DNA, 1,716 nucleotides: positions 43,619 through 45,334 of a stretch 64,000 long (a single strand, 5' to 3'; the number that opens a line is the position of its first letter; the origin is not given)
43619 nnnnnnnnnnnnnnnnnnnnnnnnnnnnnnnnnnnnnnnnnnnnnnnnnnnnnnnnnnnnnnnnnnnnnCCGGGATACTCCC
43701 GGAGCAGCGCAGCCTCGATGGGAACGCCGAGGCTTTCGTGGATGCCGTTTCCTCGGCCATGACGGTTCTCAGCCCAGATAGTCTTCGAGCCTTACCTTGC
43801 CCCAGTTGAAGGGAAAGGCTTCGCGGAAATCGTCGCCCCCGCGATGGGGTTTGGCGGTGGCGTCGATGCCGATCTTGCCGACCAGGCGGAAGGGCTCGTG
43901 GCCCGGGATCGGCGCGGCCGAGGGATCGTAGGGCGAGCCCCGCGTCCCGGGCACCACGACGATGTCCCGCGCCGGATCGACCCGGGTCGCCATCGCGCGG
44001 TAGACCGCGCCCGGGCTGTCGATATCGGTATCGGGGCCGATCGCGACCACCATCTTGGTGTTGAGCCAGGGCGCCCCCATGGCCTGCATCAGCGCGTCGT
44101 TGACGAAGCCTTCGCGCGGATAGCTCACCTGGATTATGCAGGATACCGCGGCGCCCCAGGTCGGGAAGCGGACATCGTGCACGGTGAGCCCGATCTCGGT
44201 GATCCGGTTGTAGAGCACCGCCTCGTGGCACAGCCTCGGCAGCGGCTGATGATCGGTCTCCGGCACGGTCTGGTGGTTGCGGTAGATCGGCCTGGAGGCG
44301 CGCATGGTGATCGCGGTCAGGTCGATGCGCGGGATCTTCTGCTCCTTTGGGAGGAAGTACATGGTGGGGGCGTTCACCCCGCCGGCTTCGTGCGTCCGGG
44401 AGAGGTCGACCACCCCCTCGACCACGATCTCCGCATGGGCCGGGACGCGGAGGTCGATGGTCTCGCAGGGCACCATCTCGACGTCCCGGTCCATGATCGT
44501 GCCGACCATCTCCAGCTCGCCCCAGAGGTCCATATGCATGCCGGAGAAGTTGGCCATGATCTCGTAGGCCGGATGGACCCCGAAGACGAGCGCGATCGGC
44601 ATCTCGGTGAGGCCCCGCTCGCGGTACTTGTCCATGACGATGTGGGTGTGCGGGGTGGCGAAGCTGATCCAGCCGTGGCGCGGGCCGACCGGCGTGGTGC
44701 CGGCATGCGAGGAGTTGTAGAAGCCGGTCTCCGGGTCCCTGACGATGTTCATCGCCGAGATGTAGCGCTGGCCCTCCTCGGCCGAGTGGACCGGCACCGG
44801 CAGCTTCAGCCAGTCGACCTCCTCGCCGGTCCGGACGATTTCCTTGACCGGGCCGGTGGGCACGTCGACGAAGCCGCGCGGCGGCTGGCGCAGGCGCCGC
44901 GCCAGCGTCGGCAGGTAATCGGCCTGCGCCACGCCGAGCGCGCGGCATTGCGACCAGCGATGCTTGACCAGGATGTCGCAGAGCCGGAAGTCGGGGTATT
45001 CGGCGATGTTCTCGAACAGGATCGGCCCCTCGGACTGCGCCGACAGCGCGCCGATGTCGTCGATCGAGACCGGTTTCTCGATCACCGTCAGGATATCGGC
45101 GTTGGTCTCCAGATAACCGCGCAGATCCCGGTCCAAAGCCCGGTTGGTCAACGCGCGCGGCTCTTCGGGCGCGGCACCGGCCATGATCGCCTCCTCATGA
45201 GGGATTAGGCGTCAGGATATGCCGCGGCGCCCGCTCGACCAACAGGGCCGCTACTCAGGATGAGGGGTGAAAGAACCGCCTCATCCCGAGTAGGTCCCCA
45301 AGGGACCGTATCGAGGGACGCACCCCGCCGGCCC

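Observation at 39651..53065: Accessory-looking block combining thiol and redox functions with a two-component flavin monooxygenase pair, two decarboxylase types, a thiol-dioxygenase-like cupin and a coxMSL-type Mo-hydroxylase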

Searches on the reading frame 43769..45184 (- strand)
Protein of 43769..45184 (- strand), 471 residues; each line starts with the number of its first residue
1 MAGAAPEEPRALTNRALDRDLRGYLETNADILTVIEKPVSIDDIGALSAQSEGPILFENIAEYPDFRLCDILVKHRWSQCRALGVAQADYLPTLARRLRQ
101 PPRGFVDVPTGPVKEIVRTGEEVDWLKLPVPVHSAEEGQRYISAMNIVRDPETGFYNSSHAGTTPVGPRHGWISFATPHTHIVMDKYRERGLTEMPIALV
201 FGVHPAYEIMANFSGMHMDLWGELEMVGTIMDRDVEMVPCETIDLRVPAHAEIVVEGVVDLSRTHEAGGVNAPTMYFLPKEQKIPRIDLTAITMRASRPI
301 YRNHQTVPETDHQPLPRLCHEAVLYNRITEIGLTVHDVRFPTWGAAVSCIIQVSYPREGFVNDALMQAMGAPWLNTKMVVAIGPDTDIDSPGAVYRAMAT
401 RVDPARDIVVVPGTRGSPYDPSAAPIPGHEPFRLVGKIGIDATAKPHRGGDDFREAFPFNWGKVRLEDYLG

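Call 4: search_protein_families(library=pfam, proteins=[window:43769-45184:-])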
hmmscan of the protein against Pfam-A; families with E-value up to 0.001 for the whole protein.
window:43769-45184:- (471 aa): 2 families
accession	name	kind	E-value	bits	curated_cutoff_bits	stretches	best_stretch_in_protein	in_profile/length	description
PF01977.22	UbiD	-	3.4e-34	118.3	23.3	1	109-302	6-199/206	3-octaprenyl-4-hydroxybenzoate carboxy-lyase Rift-related domain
PF20696.2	UbiD_C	-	1.9e-21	76.8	24.2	1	318-442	6-127/127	3-octaprenyl-4-hydroxybenzoate carboxy-lyase C-terminal domain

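Call 8: search_protein_families(library=ncbifam, proteins=[window:43769-45184:-], max_evalue=0.01)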
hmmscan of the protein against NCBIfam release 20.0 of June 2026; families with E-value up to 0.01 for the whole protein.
window:43769-45184:- (471 aa): 7 families
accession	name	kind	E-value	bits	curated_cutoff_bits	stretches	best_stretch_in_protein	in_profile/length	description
TIGR00148.1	TIGR00148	subfamily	4.7e-44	150.8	244.85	1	95-445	98-438/438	UbiD family decarboxylase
NF041204.1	VdcC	exception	3.3e-34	118.1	650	1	49-444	40-437/467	non-oxidative hydroxyarylic acid decarboxylases subunit C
TIGR02723.1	phenyl_P_alpha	equivalog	8.4e-23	80.7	564.6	1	53-425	49-427/485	phenylphosphate carboxylase subunit alpha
TIGR03701.1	mena_SCO4490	equivalog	6.5e-22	77.9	495.9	1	91-414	98-417/433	menaquinone biosynthesis decarboxylase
TIGR02724.1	phenyl_P_beta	equivalog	3.3e-21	75.2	468.95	1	107-425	101-425/472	phenylphosphate carboxylase subunit beta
NF041219.1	BagN_FevL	exception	4.3e-17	61.8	1000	1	89-301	107-320/502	bagremycin/ferroverdin biosynthesis UbiD family decarboxylase BagN/FevL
NF008175.0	PRK10922.1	equivalog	1.4e-15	56.8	788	1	110-445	127-458/497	4-hydroxy-3-polyprenylbenzoate decarboxylase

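Call 10: find_encoding_contigs(protein=window:43769-45184:-, flank=10000, max_places=8)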
Protein window:43769-45184:- (471 aa): 3 contigs read that carry it; 3 places shown.
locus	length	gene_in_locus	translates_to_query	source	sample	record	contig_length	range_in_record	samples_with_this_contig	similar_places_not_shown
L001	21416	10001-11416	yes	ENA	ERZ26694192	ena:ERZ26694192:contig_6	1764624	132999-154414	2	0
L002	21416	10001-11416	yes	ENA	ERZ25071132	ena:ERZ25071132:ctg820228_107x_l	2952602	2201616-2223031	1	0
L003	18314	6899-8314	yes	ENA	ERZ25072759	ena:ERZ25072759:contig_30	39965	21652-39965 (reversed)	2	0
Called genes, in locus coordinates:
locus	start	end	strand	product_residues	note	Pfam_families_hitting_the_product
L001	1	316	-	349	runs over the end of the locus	PF00378:ECH_1, PF16113:ECH_2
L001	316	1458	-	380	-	PF02771:Acyl-CoA_dh_N, PF02770:Acyl-CoA_dh_M, PF00441:Acyl-CoA_dh_1, PF08028:Acyl-CoA_dh_2, PF22924:ACOX_C_alpha1 (weak)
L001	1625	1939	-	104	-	-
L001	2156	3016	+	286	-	PF00941:FAD_binding_5, PF03450:CO_deh_flav_C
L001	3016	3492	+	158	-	PF00111:Fer2 (weak), PF01799:Fer2_2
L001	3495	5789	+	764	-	PF01315:Ald_Xan_dh_C, PF02738:MoCoBD_1, PF20256:MoCoBD_2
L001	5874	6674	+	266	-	PF00561:Abhydrolase_1, PF12697:Abhydrolase_6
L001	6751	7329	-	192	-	-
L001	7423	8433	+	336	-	PF04909:Amidohydro_2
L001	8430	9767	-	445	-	PF00296:Bac_luciferase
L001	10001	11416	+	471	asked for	PF01977:UbiD, PF20696:UbiD_C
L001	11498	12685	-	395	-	PF08028:Acyl-CoA_dh_2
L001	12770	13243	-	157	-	PF01625:PMSR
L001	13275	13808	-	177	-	PF04752:ChaC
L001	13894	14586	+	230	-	PF02798:GST_N, PF13409:GST_N_2, PF13417:GST_N_3, PF00043:GST_C (weak), PF13410:GST_C_2 (faint)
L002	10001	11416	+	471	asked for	PF01977:UbiD, PF20696:UbiD_C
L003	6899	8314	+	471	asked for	PF01977:UbiD, PF20696:UbiD_C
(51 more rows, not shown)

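Call 11: find_homologous_proteins(query=window:43769-45184:-, max_evalue=1e-20)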
Query window:43769-45184:- (471 aa): 1220 proteins with E <= 1e-20 among 8000 candidates; the best 120 are listed.
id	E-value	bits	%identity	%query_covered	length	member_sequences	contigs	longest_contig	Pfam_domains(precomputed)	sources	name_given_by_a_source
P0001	0.0e+0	1016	91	100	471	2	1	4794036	PF20696.3,PF01977.23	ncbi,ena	-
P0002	0.0e+0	1015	92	100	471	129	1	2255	PF20696.3,PF01977.23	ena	-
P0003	3.6e-280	948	87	97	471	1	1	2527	PF20696.3,PF01977.23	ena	-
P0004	1.9e-278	942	85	100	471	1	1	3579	PF20696.3,PF01977.23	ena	-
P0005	3.5e-278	941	84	100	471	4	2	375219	PF20696.3,PF01977.23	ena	-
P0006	1.4e-277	939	86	97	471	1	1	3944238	PF20696.3,PF01977.23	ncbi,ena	-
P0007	3.8e-277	938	86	97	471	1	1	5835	PF20696.3,PF01977.23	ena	-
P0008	9.1e-276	933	86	97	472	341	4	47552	PF20696.3,PF01977.23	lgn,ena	-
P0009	5.8e-274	927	84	98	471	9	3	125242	PF20696.3,PF01977.23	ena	-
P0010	1.5e-268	909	81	100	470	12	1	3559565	PF20696.3,PF01977.23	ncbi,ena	-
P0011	2.7e-266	902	82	98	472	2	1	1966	PF20696.3,PF01977.23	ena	-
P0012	1.3e-265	900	81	99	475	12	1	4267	PF20696.3,PF01977.23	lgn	-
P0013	4.3e-257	872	81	97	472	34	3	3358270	PF20696.3,PF01977.23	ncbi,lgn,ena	-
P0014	3.3e-255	865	80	97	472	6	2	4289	PF20696.3,PF01977.23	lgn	-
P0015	1.6e-253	860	80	97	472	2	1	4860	PF20696.3,PF01977.23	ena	-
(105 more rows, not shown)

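Call 13: find_related_loci(query=A1, collection=genome_contigs, flank=10000)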
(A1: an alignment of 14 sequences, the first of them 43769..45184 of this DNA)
Query A1 (471 aa) in genome_contigs; peptide patterns used: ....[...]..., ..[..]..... (x = any residue, [..] = any of these).
251 stretches matched a pattern; 222 encode a relative of the query (tblastn E <= 1e-3); the best 80 are kept; 80 distinct loci.
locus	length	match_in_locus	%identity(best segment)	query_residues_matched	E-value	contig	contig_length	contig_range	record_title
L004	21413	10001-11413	92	1-471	0e+0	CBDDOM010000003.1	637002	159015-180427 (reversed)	MAG: Alphaproteobacteria bacterium isolate 78d396fd-9330-4943-9dc2-f94f35060de0 genome assembly, contig: contig_3, whole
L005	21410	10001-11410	92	1-470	0e+0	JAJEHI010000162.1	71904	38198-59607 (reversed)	MAG: Defluviicoccus sp. isolate p16x60bins.37 k141_820865, whole genome shotgun sequence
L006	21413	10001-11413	92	1-471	0e+0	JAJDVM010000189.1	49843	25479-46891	MAG: Defluviicoccus sp. isolate jk18x22bins.41 k141_283533, whole genome shotgun sequence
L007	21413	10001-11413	91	1-471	0e+0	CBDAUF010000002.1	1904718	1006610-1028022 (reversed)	MAG: Alphaproteobacteria bacterium isolate da7f95fe-6377-4274-8bb6-9737539f4857 genome assembly, contig: contig_2, whole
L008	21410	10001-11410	91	1-470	0e+0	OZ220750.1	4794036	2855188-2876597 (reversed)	MAG: Alphaproteobacteria bacterium isolate e85b98a5-d515-444b-a553-27111d8e7dd0 genome assembly, chromosome: 1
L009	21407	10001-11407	92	1-471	0e+0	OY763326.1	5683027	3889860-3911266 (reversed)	MAG: Alphaproteobacteria bacterium isolate a2cc6ff1-66e2-439d-8a67-f3e3a687b116 genome assembly, chromosome: 1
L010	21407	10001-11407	92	1-471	0e+0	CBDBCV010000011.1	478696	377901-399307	MAG: Alphaproteobacteria bacterium isolate 0a395d48-fa07-49d0-ad8e-9481763700a5 genome assembly, contig: contig_11, whol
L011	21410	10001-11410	90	1-470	0e+0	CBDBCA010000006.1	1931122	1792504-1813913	MAG: Alphaproteobacteria bacterium isolate 48c0c1bc-ee5b-4fda-b559-4fcb29a961b4 genome assembly, contig: contig_6, whole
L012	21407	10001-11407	91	1-471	0e+0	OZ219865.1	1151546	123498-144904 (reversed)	MAG: Alphaproteobacteria bacterium isolate 558767b7-c9c4-4971-8057-2abcdc083aa7 genome assembly, chromosome: 1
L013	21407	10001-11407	85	2-470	0e+0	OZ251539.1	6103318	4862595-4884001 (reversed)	MAG: Alphaproteobacteria bacterium isolate efdf64b3-afa9-4fb8-9792-56cfcde380f9 genome assembly, chromosome: 1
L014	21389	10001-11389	85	8-470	0e+0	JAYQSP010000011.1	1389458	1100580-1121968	MAG: Alphaproteobacteria bacterium isolate SD3109_NP_metabta_bins_sspec.tsv.241 contig_8007_pilon, whole genome shotgun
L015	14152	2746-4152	85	2-470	0e+0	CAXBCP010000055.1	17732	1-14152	MAG TPA_asm: uncultured Rhodospirillaceae bacterium isolate ERR2762135_concoct_49 genome assembly, contig: ERZ3421838.49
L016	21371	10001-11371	86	14-470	0e+0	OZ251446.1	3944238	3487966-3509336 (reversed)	MAG: Alphaproteobacteria bacterium isolate 4a82845b-346e-4bd1-b170-acd391575f3a genome assembly, chromosome: 1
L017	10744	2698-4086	85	8-470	0e+0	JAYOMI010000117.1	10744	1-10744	MAG: Rhodospirillaceae bacterium isolate 139571_S172_concoct_bins.tsv.189 NODE_5653_length_10744_cov_4.927589, whole gen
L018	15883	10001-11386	84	9-470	0e+0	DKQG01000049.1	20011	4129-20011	MAG TPA_asm: Alphaproteobacteria bacterium UBA7314 UBA7314_contig_24889, whole genome shotgun sequence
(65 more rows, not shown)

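Call 21: search_solved_structures(query=window:43769-45184:-, max_evalue=0.00001)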
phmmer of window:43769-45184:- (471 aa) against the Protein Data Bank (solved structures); distinct sequences matched with E-value up to 0.00001: 40.
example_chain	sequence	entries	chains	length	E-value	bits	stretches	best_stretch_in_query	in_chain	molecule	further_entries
6h6x_B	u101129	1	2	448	7.8e-39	136.9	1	23-470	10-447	3-polyprenyl-4-hydroxybenzoate decarboxylase and related decarboxylases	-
6h6v_A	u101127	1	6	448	2.1e-38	135.6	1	23-470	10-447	3-polyprenyl-4-hydroxybenzoate decarboxylase and related decarboxylases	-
7nf0_A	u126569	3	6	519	1.4e-21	80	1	90-413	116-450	Ferulic acid decarboxylase 1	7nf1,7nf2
7ney_A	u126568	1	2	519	2.5e-21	79.2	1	90-416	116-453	Ferulic acid decarboxylase 1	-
6evd_A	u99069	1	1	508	4.3e-21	78.4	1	99-445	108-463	Ferulic acid decarboxylase 1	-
8oeo_A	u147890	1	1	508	5.8e-21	78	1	99-445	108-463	Ferulic acid decarboxylase 1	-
6ev8_A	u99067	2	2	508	6.4e-21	77.9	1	99-445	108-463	Ferulic acid decarboxylase 1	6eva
6ev5_A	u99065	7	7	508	6.6e-21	77.8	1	99-445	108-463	Ferulic acid decarboxylase 1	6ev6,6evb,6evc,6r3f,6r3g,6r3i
7nf3_A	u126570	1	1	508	7e-21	77.7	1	99-445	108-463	Ferulic acid decarboxylase 1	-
6r2z_A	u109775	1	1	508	7.1e-21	77.7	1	99-445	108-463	Ferulic acid decarboxylase 1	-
4za4_A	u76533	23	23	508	7.2e-21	77.7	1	99-445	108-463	Fdc1 | Putative uncharacterized protein An03g06590 | A niger Fdc1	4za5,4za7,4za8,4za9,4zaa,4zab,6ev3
8oeh_A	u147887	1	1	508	7.7e-21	77.6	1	99-445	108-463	Ferulic acid decarboxylase 1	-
6ev7_A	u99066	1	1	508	9.6e-21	77.3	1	99-445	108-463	Ferulic acid decarboxylase 1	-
6ev9_A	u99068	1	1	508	1e-20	77.2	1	99-445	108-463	Ferulic acid decarboxylase 1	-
6tie_AAA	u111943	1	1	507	1e-20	77.2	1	99-445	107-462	Ferulic acid decarboxylase 1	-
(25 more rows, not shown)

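Call 66: search_dna_similar(query=window:43769-45184:-, collection=plasmids, mode=protein, max_rows=25, max_evalue=1e-30)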
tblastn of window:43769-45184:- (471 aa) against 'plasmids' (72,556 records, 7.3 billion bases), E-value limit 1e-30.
Records with a match: 1; places in all: 1; records where one place covers at least 80% of the query: 1.
Best place of each record, by identity: <60% 1.
By first word of the organism name: Legionella 1.
By predicted mobility (MOB-suite, as given by PLSDB): non-mobilizable 1.
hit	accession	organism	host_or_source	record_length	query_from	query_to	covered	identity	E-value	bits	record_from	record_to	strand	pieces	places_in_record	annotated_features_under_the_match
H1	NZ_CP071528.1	Legionella lytica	Acanthamoeba castellanii,bacterial ...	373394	19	443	90%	29.9%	2e-32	138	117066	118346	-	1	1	UbiD family decarboxylase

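Call 74: search_protein_families(library=pfam, proteins=[L009:3171-4820:-, L009:7199-8467:-, L009:1251-3080:-, L009:5010-7277:-, L007:5204-7306:-, L007:353-1663:-, L007:11950-16029:+, L007:17291-18286:+, L011:13733-14791:-, L007:15156-16151:-])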
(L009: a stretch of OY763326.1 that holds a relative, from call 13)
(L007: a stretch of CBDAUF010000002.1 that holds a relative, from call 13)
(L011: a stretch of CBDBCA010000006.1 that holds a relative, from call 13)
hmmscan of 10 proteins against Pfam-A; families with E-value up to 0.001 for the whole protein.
L009:3171-4820:- (549 aa): 0 families

L009:7199-8467:- (422 aa): 4 families
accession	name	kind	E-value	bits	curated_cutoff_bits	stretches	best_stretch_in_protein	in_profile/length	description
PF13401.12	AAA_22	-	1.9e-05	25.4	27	1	31-209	4-127/130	AAA domain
PF13191.12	AAA_16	-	2e-05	25.6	32.6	1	18-157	5-141/167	AAA ATPase domain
PF01637.24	ATPase_2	-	4e-05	24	33.2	1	15-70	1-57/225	ATPase domain predominantly from Archaea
PF14516.12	AAA_35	-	0.00087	18.6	27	0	19-72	17-70/331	AAA-like domain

L009:1251-3080:- (609 aa): 0 families

L009:5010-7277:- (755 aa): 13 families
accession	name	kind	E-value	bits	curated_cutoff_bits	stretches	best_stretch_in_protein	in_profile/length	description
PF13191.12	AAA_16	-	1.4e-07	32.6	32.6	1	47-207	2-158/167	AAA ATPase domain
PF01978.25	TrmB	-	1.9e-07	31.2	25.6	1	318-375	9-63/68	Sugar-specific transcriptional regulator TrmB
PF24389.1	ORC-CDC6-like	-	7.3e-06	25.4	27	1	32-87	5-50/571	ORC-CDC6-like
PF13424.12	TPR_12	-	1.1e-05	25.9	30.1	1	520-587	3-69/77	Tetratricopeptide repeat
PF00515.34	TPR_1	-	2.4e-05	24.4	27.8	0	481-508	2-29/34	Tetratricopeptide repeat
PF24033.1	DUF7342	-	0.00011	22.7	31.6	1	320-379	5-63/150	Family of unknown function (DUF7342)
PF07719.23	TPR_2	-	0.00015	22.1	27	0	563-589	1-27/34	Tetratricopeptide repeat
PF25199.1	nSTAND_NTPase5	-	0.0002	21.6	34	0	48-94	19-66/145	Novel STAND NTPase 5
PF13432.12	TPR_16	-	0.00052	20.8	32.7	0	611-662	2-48/65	Tetratricopeptide repeat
PF20703.3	nSTAND1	-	0.00066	19.9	27.1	0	45-224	14-165/379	Novel STAND NTPase 1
PF01726.22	LexA_DNA_bind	-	0.00067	19.8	23.7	0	332-370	25-64/65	LexA DNA binding domain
PF13374.12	TPR_10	-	0.00077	19.8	27.5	0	562-589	1-28/42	Tetratricopeptide repeat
PF17874.7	TPR_MalT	-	0.00089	19.1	45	0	483-663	45-220/336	MalT-like TPR region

L007:5204-7306:- (700 aa): 3 families
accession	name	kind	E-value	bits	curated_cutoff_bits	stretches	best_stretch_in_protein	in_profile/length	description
PF01968.24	Hydantoinase_A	-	6.2e-93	311.6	22.9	1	224-511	1-290/291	Hydantoinase/oxoprolinase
PF05378.19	Hydant_A_N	-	6e-50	169.8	25.2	1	27-200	1-172/176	Hydantoinase/oxoprolinase N-terminal region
PF19278.4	Hydant_A_C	-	1.3e-09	38.2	21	1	536-688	22-184/193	Hydantoinase/oxoprolinase C-terminal domain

L007:353-1663:- (436 aa): 2 families
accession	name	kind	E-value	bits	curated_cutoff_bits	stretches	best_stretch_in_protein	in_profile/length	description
PF00355.32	Rieske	-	3.6e-18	65.7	20.3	1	44-122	2-78/88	Rieske [2Fe-2S] domain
PF00848.25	Ring_hydroxyl_A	-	2.7e-10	40.9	24.9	1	192-395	8-189/208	Ring hydroxylating alpha subunit (catalytic domain)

L007:11950-16029:+ (1359 aa): 4 families
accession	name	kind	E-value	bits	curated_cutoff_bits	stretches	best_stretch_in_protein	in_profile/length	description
PF00041.27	fn3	-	2.9e-15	56.7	25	1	584-644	28-83/84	Fibronectin type III domain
PF16656.11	Pur_ac_phosph_N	-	6.7e-05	23.8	30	0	567-644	29-91/93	Purple acid Phosphatase, N-terminal domain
PF00028.23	Cadherin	-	0.00018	22.2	28.8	0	6-74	31-93/93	Cadherin domain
PF22902.2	NOMO1-like_9th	-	0.00032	20.9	27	0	792-834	28-70/75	BOS complex subunit NOMO1-like, beta sandwich domain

L007:17291-18286:+ (331 aa): 1 family
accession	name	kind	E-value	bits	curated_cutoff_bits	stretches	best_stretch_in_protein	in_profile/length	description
PF02567.21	PhzC-PhzF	-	2e-47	162.5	27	1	66-320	1-274/281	Phenazine biosynthesis-like protein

L011:13733-14791:- (352 aa): 2 families
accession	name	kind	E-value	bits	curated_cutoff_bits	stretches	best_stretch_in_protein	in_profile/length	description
PF02371.22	Transposase_20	-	1.4e-22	80.3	21.3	1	225-301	3-79/87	Transposase IS116/IS110/IS902 family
PF01548.23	DEDD_Tnp_IS110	-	1.3e-14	54.7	29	1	19-159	1-153/155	Transposase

L007:15156-16151:- (331 aa): 0 families
